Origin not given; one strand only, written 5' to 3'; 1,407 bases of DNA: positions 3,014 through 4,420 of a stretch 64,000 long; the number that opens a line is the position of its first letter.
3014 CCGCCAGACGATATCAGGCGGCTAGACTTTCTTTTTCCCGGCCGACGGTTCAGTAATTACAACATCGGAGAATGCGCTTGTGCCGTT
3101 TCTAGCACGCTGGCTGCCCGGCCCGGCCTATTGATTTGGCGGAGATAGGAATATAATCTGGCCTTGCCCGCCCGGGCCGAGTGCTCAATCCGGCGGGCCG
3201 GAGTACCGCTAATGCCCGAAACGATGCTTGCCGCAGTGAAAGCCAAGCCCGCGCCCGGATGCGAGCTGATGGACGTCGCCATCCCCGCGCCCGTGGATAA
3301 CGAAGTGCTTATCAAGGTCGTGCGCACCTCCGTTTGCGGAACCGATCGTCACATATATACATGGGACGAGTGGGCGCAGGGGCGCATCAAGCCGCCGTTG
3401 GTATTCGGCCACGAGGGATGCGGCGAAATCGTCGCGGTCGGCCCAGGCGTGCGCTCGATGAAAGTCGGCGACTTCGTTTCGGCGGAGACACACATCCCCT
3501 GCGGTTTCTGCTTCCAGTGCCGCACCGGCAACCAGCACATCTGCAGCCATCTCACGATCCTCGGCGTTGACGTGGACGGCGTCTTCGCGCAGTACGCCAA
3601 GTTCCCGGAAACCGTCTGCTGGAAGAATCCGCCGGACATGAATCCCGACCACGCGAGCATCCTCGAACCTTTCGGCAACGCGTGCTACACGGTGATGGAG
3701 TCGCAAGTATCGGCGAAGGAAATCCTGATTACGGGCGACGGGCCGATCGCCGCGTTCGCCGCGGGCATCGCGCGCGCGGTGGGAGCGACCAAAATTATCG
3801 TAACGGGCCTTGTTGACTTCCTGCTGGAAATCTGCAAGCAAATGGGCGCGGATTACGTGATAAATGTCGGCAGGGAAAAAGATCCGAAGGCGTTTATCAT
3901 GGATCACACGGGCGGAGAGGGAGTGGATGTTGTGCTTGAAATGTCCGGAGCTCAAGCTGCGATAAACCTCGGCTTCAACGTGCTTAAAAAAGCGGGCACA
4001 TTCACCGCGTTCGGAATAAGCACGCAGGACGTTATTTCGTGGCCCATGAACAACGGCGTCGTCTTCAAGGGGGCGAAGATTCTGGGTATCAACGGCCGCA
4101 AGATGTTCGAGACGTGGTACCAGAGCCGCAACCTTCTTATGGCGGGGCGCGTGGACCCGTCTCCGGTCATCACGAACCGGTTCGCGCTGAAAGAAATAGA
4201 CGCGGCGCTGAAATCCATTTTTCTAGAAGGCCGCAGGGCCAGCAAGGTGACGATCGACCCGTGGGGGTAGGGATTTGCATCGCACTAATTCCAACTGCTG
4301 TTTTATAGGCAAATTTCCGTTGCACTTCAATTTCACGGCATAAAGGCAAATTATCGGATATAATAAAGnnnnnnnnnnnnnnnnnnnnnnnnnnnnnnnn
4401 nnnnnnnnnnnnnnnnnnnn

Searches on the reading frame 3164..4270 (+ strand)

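Call 80: search_protein_families(library=pfam, proteins=[window:3164-4270:+], max_evalue=0.00001)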
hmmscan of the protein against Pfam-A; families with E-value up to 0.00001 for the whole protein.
window:3164-4270:+ (368 aa): 3 families
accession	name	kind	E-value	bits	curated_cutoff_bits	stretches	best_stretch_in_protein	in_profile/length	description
PF08240.17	ADH_N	-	5.6e-27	94.5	23.5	1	45-156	2-103/104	Alcohol dehydrogenase GroES-like domain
PF00107.32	ADH_zinc_N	-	1.2e-24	87.1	31.8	1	194-322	1-124/129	Zinc-binding dehydrogenase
PF13602.12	ADH_zinc_N_2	-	8.6e-08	33.6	27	1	227-351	1-122/134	Zinc-binding dehydrogenase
